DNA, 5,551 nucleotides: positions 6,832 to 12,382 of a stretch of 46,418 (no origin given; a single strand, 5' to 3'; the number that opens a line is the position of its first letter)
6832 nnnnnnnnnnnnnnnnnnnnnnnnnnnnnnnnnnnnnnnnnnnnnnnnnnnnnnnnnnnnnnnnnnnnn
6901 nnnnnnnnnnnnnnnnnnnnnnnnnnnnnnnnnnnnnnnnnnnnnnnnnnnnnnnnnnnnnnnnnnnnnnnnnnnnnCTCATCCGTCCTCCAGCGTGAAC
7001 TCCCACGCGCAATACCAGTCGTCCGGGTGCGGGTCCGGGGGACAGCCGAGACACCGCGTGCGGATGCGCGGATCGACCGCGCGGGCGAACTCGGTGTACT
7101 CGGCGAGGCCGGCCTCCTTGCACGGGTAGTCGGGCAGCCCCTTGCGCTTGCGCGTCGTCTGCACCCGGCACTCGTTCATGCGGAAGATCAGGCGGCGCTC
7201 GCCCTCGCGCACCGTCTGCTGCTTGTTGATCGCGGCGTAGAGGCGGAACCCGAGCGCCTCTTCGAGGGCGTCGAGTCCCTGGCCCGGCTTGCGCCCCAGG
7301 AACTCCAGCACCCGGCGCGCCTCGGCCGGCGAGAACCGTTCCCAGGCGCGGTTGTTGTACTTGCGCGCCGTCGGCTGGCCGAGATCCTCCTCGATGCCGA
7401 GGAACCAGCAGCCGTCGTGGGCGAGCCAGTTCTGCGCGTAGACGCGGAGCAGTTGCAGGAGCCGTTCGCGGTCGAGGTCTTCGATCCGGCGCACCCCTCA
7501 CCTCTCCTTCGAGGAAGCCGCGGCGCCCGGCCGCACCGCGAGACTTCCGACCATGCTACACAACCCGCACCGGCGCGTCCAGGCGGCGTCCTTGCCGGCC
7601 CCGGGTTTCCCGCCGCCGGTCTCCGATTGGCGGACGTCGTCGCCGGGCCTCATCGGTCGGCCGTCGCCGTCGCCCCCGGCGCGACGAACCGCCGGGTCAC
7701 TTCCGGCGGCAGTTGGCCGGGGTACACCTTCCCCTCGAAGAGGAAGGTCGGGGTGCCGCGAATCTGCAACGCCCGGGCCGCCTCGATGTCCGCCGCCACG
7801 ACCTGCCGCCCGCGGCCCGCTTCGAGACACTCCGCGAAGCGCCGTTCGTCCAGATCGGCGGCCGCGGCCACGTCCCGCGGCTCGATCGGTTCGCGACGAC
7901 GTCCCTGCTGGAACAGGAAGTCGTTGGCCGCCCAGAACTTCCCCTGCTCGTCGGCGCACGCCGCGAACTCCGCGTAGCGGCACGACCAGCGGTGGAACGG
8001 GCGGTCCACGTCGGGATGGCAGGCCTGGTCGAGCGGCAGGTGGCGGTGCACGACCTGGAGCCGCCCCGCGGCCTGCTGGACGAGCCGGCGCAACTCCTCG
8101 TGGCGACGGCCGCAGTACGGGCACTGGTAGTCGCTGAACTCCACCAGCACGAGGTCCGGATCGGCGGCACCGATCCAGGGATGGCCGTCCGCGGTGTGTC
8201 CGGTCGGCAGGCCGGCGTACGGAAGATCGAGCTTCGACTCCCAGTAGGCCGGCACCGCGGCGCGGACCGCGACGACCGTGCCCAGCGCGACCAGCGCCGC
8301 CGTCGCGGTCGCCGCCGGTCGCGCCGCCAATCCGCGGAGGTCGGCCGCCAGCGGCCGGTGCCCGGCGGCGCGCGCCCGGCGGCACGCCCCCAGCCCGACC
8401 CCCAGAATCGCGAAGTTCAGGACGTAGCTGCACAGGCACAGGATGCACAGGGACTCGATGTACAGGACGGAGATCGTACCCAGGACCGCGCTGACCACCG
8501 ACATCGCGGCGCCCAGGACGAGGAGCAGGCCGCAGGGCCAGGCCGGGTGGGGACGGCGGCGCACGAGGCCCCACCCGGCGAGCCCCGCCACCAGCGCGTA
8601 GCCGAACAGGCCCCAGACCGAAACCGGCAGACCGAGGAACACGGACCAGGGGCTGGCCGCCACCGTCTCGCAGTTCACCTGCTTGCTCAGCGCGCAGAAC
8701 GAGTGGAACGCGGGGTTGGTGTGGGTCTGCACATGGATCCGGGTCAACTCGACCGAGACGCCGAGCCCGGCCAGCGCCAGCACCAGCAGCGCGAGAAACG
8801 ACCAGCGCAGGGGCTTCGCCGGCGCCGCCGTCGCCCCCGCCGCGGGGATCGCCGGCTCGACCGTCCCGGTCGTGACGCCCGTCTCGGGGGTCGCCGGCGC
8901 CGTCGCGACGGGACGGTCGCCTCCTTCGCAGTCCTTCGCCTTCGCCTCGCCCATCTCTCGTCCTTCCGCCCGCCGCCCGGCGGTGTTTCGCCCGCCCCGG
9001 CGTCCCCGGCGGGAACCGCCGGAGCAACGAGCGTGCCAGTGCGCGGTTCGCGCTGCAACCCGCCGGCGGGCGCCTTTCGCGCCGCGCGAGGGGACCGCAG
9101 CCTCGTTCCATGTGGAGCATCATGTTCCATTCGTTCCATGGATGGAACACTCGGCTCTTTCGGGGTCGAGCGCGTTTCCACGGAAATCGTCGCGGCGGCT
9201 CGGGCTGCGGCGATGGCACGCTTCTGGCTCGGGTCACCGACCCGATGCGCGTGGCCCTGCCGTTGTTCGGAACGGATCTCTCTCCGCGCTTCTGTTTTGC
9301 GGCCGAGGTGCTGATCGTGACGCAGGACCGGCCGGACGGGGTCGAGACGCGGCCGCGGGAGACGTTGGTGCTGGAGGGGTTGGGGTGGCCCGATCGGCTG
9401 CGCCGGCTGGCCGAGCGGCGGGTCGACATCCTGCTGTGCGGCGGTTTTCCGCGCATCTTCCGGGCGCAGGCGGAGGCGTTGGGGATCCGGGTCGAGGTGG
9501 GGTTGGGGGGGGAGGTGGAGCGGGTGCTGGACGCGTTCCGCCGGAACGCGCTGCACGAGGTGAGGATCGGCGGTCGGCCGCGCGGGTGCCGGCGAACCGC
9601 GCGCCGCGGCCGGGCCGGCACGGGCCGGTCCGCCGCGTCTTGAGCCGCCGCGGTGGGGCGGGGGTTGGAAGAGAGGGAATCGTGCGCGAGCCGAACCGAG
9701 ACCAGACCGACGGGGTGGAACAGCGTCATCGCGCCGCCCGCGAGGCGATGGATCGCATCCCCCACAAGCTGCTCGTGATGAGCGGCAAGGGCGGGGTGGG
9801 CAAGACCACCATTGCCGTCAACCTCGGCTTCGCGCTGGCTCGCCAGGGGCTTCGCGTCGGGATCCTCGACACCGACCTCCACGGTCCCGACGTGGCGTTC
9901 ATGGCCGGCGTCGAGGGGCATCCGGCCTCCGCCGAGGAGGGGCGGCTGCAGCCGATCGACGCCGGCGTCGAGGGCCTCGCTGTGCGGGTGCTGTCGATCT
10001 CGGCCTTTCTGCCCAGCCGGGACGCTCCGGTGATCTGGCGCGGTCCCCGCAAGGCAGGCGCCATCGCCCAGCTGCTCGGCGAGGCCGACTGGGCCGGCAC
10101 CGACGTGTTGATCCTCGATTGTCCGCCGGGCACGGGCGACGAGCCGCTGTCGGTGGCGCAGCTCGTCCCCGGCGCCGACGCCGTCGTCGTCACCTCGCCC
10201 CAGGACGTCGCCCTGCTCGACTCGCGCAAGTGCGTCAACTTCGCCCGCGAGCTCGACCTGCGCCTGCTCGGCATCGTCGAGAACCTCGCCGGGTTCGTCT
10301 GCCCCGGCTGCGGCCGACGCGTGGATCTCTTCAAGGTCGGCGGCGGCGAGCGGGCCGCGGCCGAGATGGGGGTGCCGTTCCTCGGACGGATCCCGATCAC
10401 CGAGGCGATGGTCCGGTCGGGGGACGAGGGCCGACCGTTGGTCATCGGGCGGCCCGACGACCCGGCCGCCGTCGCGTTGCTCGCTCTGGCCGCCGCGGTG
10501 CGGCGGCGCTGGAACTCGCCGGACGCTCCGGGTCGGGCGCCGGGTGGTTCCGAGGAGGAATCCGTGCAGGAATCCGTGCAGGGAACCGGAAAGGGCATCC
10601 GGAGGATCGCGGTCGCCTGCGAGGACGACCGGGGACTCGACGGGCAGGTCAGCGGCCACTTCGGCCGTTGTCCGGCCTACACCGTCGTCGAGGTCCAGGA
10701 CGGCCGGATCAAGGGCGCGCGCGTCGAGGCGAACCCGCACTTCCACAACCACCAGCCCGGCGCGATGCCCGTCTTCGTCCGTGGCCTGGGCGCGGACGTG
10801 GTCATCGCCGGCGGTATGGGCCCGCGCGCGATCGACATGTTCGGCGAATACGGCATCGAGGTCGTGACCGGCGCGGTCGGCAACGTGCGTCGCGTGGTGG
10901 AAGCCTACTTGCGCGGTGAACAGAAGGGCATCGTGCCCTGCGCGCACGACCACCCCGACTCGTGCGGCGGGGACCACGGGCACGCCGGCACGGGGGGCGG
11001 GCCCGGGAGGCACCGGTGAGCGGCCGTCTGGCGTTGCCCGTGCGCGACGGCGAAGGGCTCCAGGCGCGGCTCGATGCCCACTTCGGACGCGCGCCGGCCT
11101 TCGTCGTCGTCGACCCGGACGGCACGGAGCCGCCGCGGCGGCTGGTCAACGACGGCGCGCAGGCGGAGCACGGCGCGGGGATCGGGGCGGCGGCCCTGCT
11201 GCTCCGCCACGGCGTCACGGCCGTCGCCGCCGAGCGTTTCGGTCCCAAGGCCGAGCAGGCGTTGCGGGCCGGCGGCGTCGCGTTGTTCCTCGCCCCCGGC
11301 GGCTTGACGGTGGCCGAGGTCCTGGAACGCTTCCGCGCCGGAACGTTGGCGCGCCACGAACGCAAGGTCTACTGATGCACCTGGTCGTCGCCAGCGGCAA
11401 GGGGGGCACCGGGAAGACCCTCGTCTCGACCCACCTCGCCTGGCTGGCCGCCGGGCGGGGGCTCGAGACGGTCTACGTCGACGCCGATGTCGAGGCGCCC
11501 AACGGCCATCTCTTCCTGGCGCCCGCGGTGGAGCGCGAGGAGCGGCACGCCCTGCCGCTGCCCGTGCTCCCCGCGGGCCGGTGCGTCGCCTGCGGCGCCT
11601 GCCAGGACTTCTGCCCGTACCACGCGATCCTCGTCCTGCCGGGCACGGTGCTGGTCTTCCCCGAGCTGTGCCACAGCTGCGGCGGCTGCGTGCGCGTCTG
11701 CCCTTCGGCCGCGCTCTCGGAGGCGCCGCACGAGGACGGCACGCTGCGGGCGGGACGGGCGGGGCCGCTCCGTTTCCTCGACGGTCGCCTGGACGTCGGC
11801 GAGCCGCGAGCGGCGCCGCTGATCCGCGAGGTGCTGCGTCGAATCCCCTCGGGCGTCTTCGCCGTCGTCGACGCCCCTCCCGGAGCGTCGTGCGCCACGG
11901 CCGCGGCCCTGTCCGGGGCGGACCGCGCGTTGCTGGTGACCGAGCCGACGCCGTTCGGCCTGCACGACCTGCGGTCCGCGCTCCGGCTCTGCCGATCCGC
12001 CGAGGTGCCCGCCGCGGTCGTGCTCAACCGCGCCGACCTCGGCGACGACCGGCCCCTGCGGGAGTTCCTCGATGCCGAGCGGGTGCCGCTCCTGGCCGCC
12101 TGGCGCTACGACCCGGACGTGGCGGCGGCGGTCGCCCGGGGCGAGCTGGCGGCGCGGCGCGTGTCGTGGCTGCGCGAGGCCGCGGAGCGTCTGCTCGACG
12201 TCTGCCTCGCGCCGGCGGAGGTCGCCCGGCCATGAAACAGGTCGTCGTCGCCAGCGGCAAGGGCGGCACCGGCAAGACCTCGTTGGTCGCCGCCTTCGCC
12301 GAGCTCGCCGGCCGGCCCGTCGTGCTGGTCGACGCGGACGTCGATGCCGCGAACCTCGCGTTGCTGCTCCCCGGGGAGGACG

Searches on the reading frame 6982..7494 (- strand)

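Call 21: search_protein_families(library=pfam, proteins=[window:6982-7494:-], max_evalue=0.001)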
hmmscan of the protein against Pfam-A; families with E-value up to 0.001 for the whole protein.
window:6982-7494:- (171 aa): 1 family
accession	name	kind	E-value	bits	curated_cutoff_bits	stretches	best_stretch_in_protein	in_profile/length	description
PF19620.4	DUF6125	-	2.7e-67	226.3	27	1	6-168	2-164/164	Family of unknown function (DUF6125)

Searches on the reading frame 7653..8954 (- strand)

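Call 21: search_protein_families(library=pfam, proteins=[window:7653-8954:-], max_evalue=0.001)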
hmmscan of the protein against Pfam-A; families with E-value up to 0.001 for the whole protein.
window:7653-8954:- (434 aa): 4 families
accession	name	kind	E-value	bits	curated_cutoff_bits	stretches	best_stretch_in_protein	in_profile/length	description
PF07884.19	VKOR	-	1.9e-25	90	27.5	1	55-185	2-131/134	Vitamin K epoxide reductase family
PF13462.12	Thioredoxin_4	-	1.1e-19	71.6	23.2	1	256-423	3-162/165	Thioredoxin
PF01323.26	DSBA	-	1.8e-17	64.2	25.6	1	270-419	2-185/191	DSBA-like thioredoxin domain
PF13098.12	Thioredoxin_2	-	2.3e-06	28.3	27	1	269-419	8-99/104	Thioredoxin-like domain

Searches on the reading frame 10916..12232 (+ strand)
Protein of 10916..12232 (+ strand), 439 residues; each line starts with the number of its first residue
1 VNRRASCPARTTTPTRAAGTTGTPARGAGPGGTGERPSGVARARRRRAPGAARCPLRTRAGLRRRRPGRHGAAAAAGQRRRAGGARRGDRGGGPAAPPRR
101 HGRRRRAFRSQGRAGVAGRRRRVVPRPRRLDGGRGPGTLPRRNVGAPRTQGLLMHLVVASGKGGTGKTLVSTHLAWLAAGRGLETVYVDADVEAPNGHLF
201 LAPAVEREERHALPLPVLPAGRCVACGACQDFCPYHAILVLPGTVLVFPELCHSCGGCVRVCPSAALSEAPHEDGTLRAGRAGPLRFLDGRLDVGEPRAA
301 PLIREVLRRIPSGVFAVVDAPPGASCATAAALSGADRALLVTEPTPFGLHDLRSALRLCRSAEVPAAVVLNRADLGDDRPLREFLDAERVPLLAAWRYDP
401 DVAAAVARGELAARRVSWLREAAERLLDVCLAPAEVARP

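Call 21: search_protein_families(library=pfam, proteins=[window:10916-12232:+], max_evalue=0.001)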
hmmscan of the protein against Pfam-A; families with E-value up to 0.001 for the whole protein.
window:10916-12232:+ (439 aa): 14 families
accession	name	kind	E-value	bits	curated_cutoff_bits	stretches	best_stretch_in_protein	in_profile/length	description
PF01656.29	CbiA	-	2.5e-13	50.5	25.4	1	156-410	1-123/125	CobQ/CobB/MinD/ParA nucleotide binding domain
PF00037.32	Fer4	-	2.6e-11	43.3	21.1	2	247-267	3-23/24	4Fe-4S binding domain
PF10609.15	ParA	-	5.8e-11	42.7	27.1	1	156-201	6-51/246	NUBPL iron-transfer P-loop NTPase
PF13237.11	Fer4_10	-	4.7e-08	33.3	25.5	1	220-263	6-53/53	4Fe-4S dicluster domain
PF12837.12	Fer4_6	-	8.9e-08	32.2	25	1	245-267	2-24/24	4Fe-4S binding domain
PF12838.12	Fer4_7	-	1.7e-07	32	27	1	222-266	1-52/52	4Fe-4S dicluster domain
PF12800.12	Fer4_4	-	1.1e-06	28.9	24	0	221-235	2-16/17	4Fe-4S binding domain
PF13484.11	Fer4_16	-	2e-06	28.9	30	0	252-272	2-21/66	4Fe-4S double cluster binding domain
PF12797.12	Fer4_2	-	4.7e-06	26.7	24.5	1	216-235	3-22/22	4Fe-4S binding domain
PF13183.11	Fer4_8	-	6.6e-06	27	27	0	252-265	5-18/68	4Fe-4S dicluster domain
PF13187.11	Fer4_9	-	6.6e-06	26.5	27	1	222-266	1-51/52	4Fe-4S dicluster domain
PF13614.12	AAA_31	-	1.2e-05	25.8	27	0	157-193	5-41/177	AAA domain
PF14697.11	Fer4_21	-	2.3e-05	24.9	35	1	222-264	7-53/59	4Fe-4S dicluster domain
PF13534.11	Fer4_17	-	0.00029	21.8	22.2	0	220-236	43-59/61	4Fe-4S dicluster domain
